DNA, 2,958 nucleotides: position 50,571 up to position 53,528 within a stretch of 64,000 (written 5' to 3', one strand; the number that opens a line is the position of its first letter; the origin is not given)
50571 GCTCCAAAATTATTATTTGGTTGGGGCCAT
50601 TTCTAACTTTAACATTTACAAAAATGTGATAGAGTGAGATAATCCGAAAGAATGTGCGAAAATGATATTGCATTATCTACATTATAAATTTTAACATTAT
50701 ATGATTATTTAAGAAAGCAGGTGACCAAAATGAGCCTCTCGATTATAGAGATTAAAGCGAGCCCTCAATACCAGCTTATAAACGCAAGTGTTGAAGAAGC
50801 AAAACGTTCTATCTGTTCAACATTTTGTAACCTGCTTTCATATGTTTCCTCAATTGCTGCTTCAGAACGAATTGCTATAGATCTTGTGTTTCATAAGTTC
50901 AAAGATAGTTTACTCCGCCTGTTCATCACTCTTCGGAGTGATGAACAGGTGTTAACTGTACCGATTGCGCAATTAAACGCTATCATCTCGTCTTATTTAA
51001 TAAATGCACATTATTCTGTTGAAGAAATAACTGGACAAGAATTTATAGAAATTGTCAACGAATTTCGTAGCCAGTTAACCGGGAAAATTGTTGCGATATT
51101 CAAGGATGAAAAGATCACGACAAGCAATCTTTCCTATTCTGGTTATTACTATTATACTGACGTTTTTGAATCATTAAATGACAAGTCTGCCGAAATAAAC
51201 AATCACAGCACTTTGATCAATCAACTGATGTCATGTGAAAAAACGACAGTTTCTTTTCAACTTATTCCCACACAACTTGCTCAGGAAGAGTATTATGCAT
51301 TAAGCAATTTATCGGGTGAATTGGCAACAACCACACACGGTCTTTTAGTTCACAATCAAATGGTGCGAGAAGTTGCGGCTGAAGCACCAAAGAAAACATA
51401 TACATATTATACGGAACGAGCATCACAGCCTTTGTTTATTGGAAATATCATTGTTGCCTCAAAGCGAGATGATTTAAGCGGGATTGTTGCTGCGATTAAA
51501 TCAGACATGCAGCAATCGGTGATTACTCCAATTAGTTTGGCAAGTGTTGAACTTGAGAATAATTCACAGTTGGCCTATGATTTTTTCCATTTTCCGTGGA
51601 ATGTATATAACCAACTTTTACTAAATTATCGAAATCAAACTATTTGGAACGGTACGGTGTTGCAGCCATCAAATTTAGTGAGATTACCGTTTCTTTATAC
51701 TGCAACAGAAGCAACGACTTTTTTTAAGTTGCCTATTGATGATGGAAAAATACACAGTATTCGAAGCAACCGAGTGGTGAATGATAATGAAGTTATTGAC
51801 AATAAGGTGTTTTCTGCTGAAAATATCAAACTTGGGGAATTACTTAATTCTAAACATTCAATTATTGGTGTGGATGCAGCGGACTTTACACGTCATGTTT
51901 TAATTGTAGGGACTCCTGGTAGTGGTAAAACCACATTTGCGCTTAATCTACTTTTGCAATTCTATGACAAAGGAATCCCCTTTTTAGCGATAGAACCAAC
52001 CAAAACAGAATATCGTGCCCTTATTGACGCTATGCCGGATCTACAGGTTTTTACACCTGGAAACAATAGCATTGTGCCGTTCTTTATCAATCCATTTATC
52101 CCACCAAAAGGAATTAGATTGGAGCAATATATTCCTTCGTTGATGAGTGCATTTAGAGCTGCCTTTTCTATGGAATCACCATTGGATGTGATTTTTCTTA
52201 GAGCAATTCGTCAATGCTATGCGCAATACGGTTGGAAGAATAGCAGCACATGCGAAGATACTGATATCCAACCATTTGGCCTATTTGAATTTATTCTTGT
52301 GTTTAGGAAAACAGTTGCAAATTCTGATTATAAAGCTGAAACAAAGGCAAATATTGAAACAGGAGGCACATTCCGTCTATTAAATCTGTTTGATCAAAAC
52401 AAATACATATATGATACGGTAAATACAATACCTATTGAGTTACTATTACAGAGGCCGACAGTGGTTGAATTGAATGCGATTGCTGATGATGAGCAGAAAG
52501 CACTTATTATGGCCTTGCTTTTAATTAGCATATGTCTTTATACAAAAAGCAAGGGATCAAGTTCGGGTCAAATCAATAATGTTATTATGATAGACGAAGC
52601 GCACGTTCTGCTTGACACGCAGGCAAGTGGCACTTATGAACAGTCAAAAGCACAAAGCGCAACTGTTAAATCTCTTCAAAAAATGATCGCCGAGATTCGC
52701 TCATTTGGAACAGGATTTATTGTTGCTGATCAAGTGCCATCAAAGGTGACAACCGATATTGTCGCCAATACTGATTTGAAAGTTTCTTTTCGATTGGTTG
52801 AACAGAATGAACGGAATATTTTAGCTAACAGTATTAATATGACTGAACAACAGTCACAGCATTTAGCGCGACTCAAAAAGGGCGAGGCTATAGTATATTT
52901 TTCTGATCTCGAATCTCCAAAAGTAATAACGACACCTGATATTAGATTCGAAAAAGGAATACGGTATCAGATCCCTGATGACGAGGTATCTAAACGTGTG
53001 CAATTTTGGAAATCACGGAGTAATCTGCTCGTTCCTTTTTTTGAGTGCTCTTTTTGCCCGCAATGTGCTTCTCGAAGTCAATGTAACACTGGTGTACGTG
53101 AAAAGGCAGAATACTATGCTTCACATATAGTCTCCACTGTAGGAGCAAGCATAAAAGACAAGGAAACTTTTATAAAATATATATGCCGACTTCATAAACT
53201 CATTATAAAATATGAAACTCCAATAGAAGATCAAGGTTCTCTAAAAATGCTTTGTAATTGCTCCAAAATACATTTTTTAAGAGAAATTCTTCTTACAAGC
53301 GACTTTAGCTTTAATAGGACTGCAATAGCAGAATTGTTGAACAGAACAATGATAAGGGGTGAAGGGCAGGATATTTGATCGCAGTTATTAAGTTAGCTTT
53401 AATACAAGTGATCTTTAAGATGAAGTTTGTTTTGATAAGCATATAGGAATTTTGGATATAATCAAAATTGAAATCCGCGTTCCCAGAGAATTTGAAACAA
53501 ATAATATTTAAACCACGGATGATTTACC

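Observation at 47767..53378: SPFH/zinc-ribbon + membrane + zinc-ribbon-TPR trio followed by a large FtsK/HerA-type ATPase: candidate membrane-associated stress/defence module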

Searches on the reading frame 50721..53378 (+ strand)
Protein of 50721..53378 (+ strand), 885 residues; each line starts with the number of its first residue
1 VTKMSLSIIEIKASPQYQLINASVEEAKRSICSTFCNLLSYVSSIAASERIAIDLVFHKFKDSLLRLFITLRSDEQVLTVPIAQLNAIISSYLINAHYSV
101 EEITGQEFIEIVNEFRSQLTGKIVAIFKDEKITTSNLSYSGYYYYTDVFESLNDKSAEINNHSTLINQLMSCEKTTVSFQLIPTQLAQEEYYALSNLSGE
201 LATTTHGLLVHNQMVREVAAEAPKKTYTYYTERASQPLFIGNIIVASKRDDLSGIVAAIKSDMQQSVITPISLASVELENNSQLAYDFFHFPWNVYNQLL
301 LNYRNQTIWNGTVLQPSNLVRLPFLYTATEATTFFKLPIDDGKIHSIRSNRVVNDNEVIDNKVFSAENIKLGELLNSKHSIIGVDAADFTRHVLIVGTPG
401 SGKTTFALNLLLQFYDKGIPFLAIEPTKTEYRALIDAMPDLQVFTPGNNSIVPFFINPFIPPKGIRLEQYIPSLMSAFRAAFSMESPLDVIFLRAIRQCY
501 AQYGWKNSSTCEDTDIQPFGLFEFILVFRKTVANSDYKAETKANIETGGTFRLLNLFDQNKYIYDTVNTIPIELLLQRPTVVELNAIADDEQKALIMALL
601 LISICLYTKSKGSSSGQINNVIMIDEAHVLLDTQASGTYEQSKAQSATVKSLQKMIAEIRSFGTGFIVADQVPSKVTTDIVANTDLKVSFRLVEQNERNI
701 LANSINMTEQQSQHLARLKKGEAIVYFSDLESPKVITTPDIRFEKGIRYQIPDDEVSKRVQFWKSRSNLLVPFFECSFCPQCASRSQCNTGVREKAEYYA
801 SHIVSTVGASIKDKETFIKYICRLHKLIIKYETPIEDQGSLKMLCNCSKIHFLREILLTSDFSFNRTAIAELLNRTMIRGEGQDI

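Call 4: search_protein_families(library=pfam, proteins=[window:50721-53378:+], max_evalue=0.01)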
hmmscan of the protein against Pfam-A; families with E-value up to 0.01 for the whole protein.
window:50721-53378:+ (885 aa): 13 families
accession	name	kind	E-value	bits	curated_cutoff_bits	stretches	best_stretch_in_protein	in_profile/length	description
PF01935.23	DUF87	-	1.6e-09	38.6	23.2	1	369-600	1-216/220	Helicase HerA, central domain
PF20720.3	nSTAND3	-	1.3e-06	28.6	27.2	1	390-429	17-55/155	Novel STAND NTPase 3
PF00004.35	AAA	-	4.1e-05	24.5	21.2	0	393-429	1-34/131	ATPase family associated with various cellular activities (AAA)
PF10412.15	TrwB_AAD_bind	-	0.00021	20.7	20.5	0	389-414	14-39/387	Type IV secretion-system coupling protein DNA-binding domain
PF01580.24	FtsK_SpoIIIE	-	0.00051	20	24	1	381-412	30-61/221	FtsK/SpoIIIE family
PF13401.12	AAA_22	-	0.00071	20.3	27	0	391-425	6-40/130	AAA domain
PF04851.21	ResIII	-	0.00076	19.9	22.5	0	390-429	23-64/164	Type III restriction enzyme, res subunit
PF05872.18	HerA_C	-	0.004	16.3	22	0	384-423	15-54/502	Helicase HerA-like C-terminal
PF00270.35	DEAD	-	0.0045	17.2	26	0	391-428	15-55/167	DEAD/DEAH box helicase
PF06745.19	ATPase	-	0.0059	16.4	26.6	0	391-420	20-50/231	KaiC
PF09848.15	SLFN-g3_helicase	-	0.006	16.4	24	0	393-414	4-25/354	Schlafen group 3, DNA/RNA helicase domain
PF13191.12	AAA_16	-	0.0093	16.9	32.6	0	388-438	22-73/167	AAA ATPase domain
PF13238.12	AAA_18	-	0.0096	16.8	29.4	0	393-410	1-18/128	AAA domain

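Call 5: search_protein_families(library=padloc, proteins=[window:50721-53378:+], max_evalue=0.01)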
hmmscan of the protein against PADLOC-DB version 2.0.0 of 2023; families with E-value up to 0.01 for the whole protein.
window:50721-53378:+ (885 aa): 17 families
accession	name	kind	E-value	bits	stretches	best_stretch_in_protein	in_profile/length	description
PDLC04140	mad8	-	2.2e-21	74.7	1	390-729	27-290/314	mads_8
PDLC04105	HerA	-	7.8e-17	59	2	617-725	417-522/576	-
PDLC04103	HerA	-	6.3e-16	55.8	2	620-736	442-554/579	-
PDLC02185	HerA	-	2.1e-14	51.2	1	581-739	410-562/585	-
PDLC04100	HerA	-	3.3e-14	50.5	1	581-739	404-556/580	-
PDLC01055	HerA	-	8e-11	39.4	2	573-725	377-511/532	Type III coevolved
PDLC02684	DndH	-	2.3e-10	36.7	1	361-679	1335-1644/1715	DndH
PDLC04097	HerA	-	4.1e-10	36.9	1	576-733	431-587/618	-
PDLC04106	HerA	-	5.8e-08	29.7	1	620-735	512-625/667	-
PDLC04098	HerA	-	1.6e-07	28.3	1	614-702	522-609/686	-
PDLC04104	HerA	-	3.5e-07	27.3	1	619-726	220-324/379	-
PDLC02188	HerA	-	2.4e-06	24.7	1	619-736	428-540/578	-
PDLC05079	PDC-S73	-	2e-05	21.6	1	388-436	189-237/752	-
PDLC00141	GajB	-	0.0014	15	1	388-409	13-34/572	UrvD helicase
PDLC04099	HerA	-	0.002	15.5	1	336-405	114-184/214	-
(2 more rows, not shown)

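Call 6: search_protein_families(library=ncbifam, proteins=[window:50721-53378:+], max_evalue=0.01)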
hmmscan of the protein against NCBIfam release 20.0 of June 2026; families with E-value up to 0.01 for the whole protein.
window:50721-53378:+ (885 aa): 7 families
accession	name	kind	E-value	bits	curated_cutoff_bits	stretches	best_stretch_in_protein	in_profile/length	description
NF053655.1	CedD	equivalog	3.8e-21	75.4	600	2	576-736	380-523/527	DNA-translocating ATPase CedD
NF040937.1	HerA_Thermprot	equivalog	2.6e-14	52.5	800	1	492-727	218-450/487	DNA double-strand break repair helicase HerA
NF042943.1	HerA_antiphage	equivalog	1.3e-13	50.4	800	1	581-739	398-550/566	anti-phage-associated helicase HerA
NF033849.1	ser_rich_anae_1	subfamily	1.6e-12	45.7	650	1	391-724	760-1127/1163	serine-rich protein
NF040819.1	helicase_HerA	equivalog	3.1e-08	32.6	970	1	622-745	406-521/561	DNA double-strand break repair helicase HerA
NF041017.1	DNA_import_CedB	equivalog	7.5e-05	21.5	700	0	366-414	251-299/590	DNA import protein CedB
TIGR01447.1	recD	equivalog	0.0065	15.1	310.15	0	384-413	157-186/597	exodeoxyribonuclease V subunit alpha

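Call 8: find_homologous_proteins(query=window:50721-53378:+, max_evalue=0.00001)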
Query window:50721-53378:+ (885 aa): 1216 proteins with E <= 0.00001 among 8000 candidates; the best 120 are listed.
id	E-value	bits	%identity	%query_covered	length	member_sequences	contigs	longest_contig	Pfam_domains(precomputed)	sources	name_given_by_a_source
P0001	0.0e+0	1960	100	100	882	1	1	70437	PF01935.24,PF20720.4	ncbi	-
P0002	0.0e+0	1606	80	100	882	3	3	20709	PF01935.24,PF20720.4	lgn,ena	-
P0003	0.0e+0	1597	80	99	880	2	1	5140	PF01935.24,PF20720.4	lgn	-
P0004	0.0e+0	1584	79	99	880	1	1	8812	PF19044.7,PF01935.24,PF00004.36,PF20720.4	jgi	-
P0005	0.0e+0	1577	79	99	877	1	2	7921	PF20720.4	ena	-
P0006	0.0e+0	1543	77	100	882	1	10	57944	PF01935.24,PF20720.4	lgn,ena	-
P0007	0.0e+0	1448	73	100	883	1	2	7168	PF10412.16,PF01935.24,PF05872.19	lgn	-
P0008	0.0e+0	1443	71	100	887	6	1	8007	PF01935.24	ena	-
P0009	0.0e+0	1406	70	100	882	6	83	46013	PF01935.24,PF20720.4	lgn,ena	-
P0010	0.0e+0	1382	68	99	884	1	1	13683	PF01935.24,PF05872.19,PF20720.4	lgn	-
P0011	0.0e+0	1346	66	99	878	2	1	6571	PF10412.16,PF01935.24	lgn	-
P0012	0.0e+0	1341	65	100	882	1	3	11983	PF01935.24,PF20720.4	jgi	-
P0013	0.0e+0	1337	65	100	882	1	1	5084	PF19044.7,PF01935.24,PF00004.36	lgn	-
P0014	0.0e+0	1284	63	99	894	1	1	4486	PF01935.24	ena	-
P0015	0.0e+0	1273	63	99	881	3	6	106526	PF01935.24,PF05872.19,PF20720.4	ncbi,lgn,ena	-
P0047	1.2e-232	793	43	99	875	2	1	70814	PF01935.24,PF00004.36,PF13401.13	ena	-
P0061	1.0e-216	740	43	92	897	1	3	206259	PF01935.24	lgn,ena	-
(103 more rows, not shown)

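Call 9: find_encoding_contigs(protein=P0015, flank=10000, max_places=3)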
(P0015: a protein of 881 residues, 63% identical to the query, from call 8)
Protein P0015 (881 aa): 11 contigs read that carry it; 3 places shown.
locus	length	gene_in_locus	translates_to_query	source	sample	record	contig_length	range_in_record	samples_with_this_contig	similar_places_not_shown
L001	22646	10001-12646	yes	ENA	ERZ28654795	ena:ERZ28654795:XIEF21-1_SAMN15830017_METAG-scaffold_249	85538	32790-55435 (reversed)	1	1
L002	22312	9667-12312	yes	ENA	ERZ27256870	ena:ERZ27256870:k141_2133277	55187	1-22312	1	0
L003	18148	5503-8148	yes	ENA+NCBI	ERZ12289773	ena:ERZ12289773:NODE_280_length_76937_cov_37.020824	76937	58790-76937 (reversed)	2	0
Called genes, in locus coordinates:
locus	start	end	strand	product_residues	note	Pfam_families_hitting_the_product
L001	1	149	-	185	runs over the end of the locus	PF12728:HTH_17 (faint)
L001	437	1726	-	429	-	PF14659:Phage_int_SAM_3, PF00589:Phage_integrase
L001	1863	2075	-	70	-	PF12728:HTH_17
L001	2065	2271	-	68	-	-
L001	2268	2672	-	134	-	PF02452:PemK_toxin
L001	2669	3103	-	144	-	PF08281:Sigma70_r4_2 (weak)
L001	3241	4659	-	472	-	-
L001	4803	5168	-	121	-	PF00142:Fer4_NifH (weak), PF02374:ArsA_ATPase, PF06564:CBP_BcsQ (weak), PF07015:VirC1 (weak), PF09140:MipZ, PF10609:ParA, PF13614:AAA_31, PF01656:CbiA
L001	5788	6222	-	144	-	PF14311:DUF4379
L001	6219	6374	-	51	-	-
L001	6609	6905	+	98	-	PF13545:HTH_Crp_2 (weak), PF01381:HTH_3 (weak)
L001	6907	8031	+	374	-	PF13421:Band_7_1, PF12773:DZR, PF13240:Zn_Ribbon_1 (weak), PF13248:Zn_ribbon_3 (faint), PF24460:DUF7575 (faint), PF13240:Zn_Ribbon_1 (weak)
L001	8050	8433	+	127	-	-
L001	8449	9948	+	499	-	PF00515:TPR_1 (faint), PF07719:TPR_2 (faint), PF13428:TPR_14 (faint)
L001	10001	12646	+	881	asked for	PF05872:HerA_C (faint), PF01935:DUF87, PF20720:nSTAND3 (faint)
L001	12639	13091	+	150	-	-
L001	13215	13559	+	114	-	-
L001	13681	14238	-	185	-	PF12728:HTH_17 (faint)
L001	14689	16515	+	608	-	PF07973:tRNA_SAD, PF00587:tRNA-synt_2b, PF03129:HGTP_anticodon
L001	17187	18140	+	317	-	PF00056:Ldh_1_N, PF03721:UDPG_MGDP_dh_N (faint), PF02866:Ldh_1_C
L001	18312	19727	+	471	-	PF00483:NTP_transferase, PF01128:IspD, PF02348:CTP_transf_3 (weak), PF12804:NTP_transf_3, PF25084:LbH_EIF2B, PF25087:GMPPB_C, PF00132:Hexapep, PF14602:Hexapep_2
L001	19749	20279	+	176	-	PF01195:Pept_tRNA_hydro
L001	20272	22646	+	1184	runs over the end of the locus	PF14814:UB2H (weak), PF17757:UvrB_inter, PF02559:CarD_TRCF_RID, PF00270:DEAD, PF04851:ResIII, PF00271:Helicase_C, PF03461:TRCF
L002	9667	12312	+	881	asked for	PF05872:HerA_C (faint), PF01935:DUF87, PF20720:nSTAND3 (faint)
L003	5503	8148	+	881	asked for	PF05872:HerA_C (faint), PF01935:DUF87, PF20720:nSTAND3 (faint)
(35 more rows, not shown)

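Call 10: find_encoding_contigs(protein=P0047, flank=10000, max_places=2)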
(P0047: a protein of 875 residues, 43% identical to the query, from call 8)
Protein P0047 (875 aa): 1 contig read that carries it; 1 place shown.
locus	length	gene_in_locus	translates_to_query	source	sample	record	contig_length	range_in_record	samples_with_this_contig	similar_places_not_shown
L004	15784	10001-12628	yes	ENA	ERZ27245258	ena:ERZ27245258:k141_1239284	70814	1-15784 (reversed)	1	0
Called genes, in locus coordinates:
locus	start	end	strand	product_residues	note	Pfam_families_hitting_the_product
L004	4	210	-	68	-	PF08984:DUF1858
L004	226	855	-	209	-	PF10502:Peptidase_S26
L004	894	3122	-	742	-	PF22019:GlgB_N, PF02922:CBM_48, PF00128:Alpha-amylase, PF02806:Alpha-amylase_C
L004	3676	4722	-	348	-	PF08808:RES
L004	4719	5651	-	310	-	-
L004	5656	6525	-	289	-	PF26915:Phage_P4_cII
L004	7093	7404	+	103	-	-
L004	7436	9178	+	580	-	-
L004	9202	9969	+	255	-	PF12639:Colicin-DNase (weak)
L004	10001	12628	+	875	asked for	PF01935:DUF87 (faint), PF00004:AAA (faint), PF13401:AAA_22 (faint)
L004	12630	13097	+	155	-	-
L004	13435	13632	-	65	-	-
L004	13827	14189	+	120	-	PF13560:HTH_31 (weak), PF01381:HTH_3, PF12844:HTH_19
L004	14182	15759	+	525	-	PF00239:Resolvase, PF07508:Recombinase, PF13408:Zn_ribbon_recom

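Call 11: find_encoding_contigs(protein=P0061, flank=10000, max_places=2)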
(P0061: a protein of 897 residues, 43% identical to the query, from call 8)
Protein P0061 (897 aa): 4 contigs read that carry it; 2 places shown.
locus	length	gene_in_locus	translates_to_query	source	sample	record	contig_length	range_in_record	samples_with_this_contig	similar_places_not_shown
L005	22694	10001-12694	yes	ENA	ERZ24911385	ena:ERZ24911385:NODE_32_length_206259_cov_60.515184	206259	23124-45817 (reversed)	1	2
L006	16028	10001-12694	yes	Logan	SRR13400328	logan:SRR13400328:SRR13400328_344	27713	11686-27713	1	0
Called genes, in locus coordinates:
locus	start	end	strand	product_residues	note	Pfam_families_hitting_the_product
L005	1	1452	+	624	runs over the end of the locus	PF01512:Complex1_51K, PF10589:NADH_4Fe-4S, PF00037:Fer4 (weak), PF12838:Fer4_7, PF13187:Fer4_9, PF13237:Fer4_10, PF14697:Fer4_21, PF00037:Fer4 (weak), +3 more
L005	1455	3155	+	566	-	PF13510:Fer2_4, PF10588:NADH-G_4Fe-4S_3, PF14697:Fer4_21, PF22117:Fer4_Nqo3 (weak), PF12838:Fer4_7, PF00037:Fer4 (weak), PF02906:Fe_hyd_lg_C, PF02256:Fe_hyd_SSU, +1 more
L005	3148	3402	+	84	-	-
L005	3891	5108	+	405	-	PF13421:Band_7_1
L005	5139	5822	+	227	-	-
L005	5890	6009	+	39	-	-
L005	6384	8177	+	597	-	PF13676:TIR_2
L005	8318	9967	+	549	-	PF00515:TPR_1 (faint), PF07719:TPR_2 (faint), PF13176:TPR_7 (faint), PF13428:TPR_14 (faint), PF14559:TPR_19 (faint), PF13676:TIR_2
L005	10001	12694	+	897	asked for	PF01935:DUF87 (weak)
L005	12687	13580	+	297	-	PF13930:Endonuclea_NS_2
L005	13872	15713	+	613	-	PF07719:TPR_2 (faint), PF13428:TPR_14 (faint), PF13432:TPR_16 (faint), PF13676:TIR_2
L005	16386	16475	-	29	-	-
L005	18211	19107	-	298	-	PF09707:Cas_Cas2CT1978, PF00929:RNase_T, PF13482:RNase_H_2 (faint), PF16473:Rv2179c-like (weak)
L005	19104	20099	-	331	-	PF01867:Cas_Cas1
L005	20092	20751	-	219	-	PF08798:CRISPR_assoc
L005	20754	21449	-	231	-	PF09704:Cas_Cas5d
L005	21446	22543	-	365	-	PF09344:Cas_CT1975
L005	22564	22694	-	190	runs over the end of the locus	PF09485:CRISPR_Cse2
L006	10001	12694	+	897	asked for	PF01935:DUF87 (weak)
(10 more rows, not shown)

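Call 14: find_related_loci(query=A1, collection=genome_contigs, flank=10000)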
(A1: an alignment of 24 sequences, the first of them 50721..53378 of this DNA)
Query A1 (885 aa) in genome_contigs; peptide patterns used: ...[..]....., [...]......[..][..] (x = any residue, [..] = any of these).
134 stretches matched a pattern; 94 encode a relative of the query (tblastn E <= 1e-3); the best 80 are kept; 76 distinct loci.
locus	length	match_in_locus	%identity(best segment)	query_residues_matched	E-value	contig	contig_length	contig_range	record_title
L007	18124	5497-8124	63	2-878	0e+0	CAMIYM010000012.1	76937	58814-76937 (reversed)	MAG: uncultured Clostridia bacterium isolate SRR12081293_bin.19_metaWRAP_v1.3_MAG genome assembly, contig: ERZ12289773.2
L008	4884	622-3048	44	63-874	0e+0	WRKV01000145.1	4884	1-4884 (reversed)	MAG: Bacteroidales bacterium isolate Th196P3bin126 Ga0099364_10049472, whole genome shotgun sequence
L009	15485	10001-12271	45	123-884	0e+0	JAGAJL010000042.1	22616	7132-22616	MAG: Lachnospiraceae bacterium isolate RGIG8498 Water_deer_Cecum-1__c139065, whole genome shotgun sequence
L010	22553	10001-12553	41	4-874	0e+0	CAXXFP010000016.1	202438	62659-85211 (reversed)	MAG: Oscillospiraceae bacterium isolate 6d5ce340-e6f1-4049-a887-7582f2f80bc1 genome assembly, contig: contig_16, whole g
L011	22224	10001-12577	43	3-858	0e+0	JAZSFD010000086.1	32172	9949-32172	MAG: Eubacteriales bacterium isolate T1900044585_TS20190051.MAGScoT_cleanbin_000015 SGB_593_k141_1511044, whole genome s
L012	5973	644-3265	41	4-874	0e+0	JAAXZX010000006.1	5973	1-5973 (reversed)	MAG: Clostridiaceae bacterium isolate AS02xzSISU_47 1421_AS02, whole genome shotgun sequence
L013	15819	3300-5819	41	4-865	0e+0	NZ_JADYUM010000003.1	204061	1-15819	Pseudoflavonifractor phocaeensis strain An858 An858_NODE_3_length_204061_cov_29.561827_pilon, whole genome shotgun seque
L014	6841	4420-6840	44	63-875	0e+0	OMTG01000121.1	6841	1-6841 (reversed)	uncultured actinobacterium isolate hRUG864 genome assembly, contig: NODE_17203_length_6841_cov_34.6149, whole genome sho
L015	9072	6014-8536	41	4-866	0e+0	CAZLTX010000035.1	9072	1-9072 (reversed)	MAG TPA_asm: uncultured Oscillospiraceae bacterium isolate SRP313737_co1_57 genome assembly, contig: NODE_11401_length_9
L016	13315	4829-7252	42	63-875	0e+0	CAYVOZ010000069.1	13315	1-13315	MAG TPA_asm: uncultured Christensenellaceae bacterium isolate SRP192927_co4_661 genome assembly, contig: NODE_10565_leng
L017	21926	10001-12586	42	4-864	0e+0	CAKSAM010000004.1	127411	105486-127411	MAG: uncultured Acetatifactor sp. isolate REFINED_METABAT215_TOP10_CONTIGS_1500_ASSEMBLY_K77_MERGED__Hadza_MoBio_hadza-I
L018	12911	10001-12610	39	9-877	0e+0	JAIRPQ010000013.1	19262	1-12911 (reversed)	MAG: Eubacteriales Family XIII. Incertae Sedis bacterium isolate Cf509_bin47 k119_1043324, whole genome shotgun sequence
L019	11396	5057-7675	39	4-873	0e+0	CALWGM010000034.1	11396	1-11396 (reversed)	MAG: uncultured Lachnospiraceae bacterium isolate E01__bin135 genome assembly, contig: E01__k127_1519239, whole genome s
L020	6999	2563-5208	39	4-883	0e+0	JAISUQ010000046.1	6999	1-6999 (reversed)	MAG: Coriobacteriales bacterium isolate Md513_bin86 k119_2561116, whole genome shotgun sequence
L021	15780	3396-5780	40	66-874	0e+0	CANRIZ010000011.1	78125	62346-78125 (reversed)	MAG: uncultured Clostridia bacterium isolate Lapin-024__bin7 genome assembly, contig: Lapin-024__NODE_345_length_78125_c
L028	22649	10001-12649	38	4-875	0e+0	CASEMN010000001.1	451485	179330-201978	uncultured Oscillospiraceae bacterium isolate O76_L3_328328_idba_bin.61 genome assembly, contig: O76_L3_328328_idba_bin.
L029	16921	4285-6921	36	8-875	0e+0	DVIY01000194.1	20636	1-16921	MAG TPA_asm: Candidatus Gallacutalibacter pullistercoris isolate 13869 ChiHcolR5__C267293_L20636_SRR6323280, whole genom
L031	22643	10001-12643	37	4-873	0e+0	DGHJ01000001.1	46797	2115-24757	MAG TPA_asm: Oscillospiraceae bacterium UBA3851 UBA3851_contig_25605, whole genome shotgun sequence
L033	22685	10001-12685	37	4-882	6e-178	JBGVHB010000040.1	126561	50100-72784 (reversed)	MAG: Roseburia sp. isolate fecal_MAG_353 fecal_MAG_353_contig_0040, whole genome shotgun sequence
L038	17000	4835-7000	40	140-880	1e-175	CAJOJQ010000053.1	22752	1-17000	uncultured Christensenellaceae bacterium isolate Red_deer_4_mag_93 genome assembly, contig: scaffold_6478, whole genome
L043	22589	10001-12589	36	4-877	6e-171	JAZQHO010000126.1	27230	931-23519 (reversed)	MAG: Candidatus Limiplasma sp. isolate T1900044627_TS20190093.MAGScoT_cleanbin_000044 SGB_960_k141_299026, whole genome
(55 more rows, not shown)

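Call 21: search_protein_families(library=pfam, proteins=[L028:7222-7929:+, L028:7949-9943:+, L028:12716-15040:+, L028:15041-15337:+, L028:15371-17119:+, L028:17139-18740:+, L028:18974-19471:+, L028:5391-5939:+, L033:18855-19346:+, L033:19349-20851:+], max_evalue=0.01)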
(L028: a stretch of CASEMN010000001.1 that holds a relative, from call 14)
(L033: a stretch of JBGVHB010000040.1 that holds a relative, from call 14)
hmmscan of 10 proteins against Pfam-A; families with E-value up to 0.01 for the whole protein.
L028:7222-7929:+ (235 aa): 0 families

L028:7949-9943:+ (664 aa): 0 families

L028:12716-15040:+ (774 aa): 1 family
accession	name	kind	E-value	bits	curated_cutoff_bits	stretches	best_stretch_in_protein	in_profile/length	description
PF20573.4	DUF6782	-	0.0098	15.6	27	0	665-727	56-115/241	Putative metallopeptidase family (DUF6782)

L028:15041-15337:+ (98 aa): 0 families

L028:15371-17119:+ (582 aa): 0 families

L028:17139-18740:+ (533 aa): 1 family
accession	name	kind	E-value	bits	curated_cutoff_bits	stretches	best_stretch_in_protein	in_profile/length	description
PF11935.14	SYMPK_PTA1_N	-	0.0023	18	25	1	180-307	96-209/229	Symplekin/PTA1 N-terminal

L028:18974-19471:+ (165 aa): 0 families

L028:5391-5939:+ (182 aa): 1 family
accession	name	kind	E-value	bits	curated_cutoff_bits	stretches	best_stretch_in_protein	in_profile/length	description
PF00440.29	TetR_N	-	1.5e-10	41.1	24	1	12-56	3-47/47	Bacterial regulatory proteins, tetR family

L033:18855-19346:+ (163 aa): 1 family
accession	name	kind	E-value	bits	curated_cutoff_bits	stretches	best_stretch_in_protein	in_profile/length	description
PF20651.3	EXOC6_Sec15_N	-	0.0037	17.7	27.2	0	28-87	111-170/170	Exocyst complex component EXOC6/Sec15, N-terminal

L033:19349-20851:+ (500 aa): 5 families
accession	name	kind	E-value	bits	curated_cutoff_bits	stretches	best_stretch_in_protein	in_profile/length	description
PF00004.35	AAA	-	5e-32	111.6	21.2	1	273-399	1-130/131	ATPase family associated with various cellular activities (AAA)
PF13401.12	AAA_22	-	0.0006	20.6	27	0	273-293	8-28/130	AAA domain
PF13238.12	AAA_18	-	0.0018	19.1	29.4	0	273-300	1-25/128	AAA domain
PF13207.12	AAA_17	-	0.0018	19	27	0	276-339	1-62/136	AAA domain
PF04536.20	TPM_phosphatase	-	0.008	16.6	22.1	0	79-148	19-91/125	TPM domain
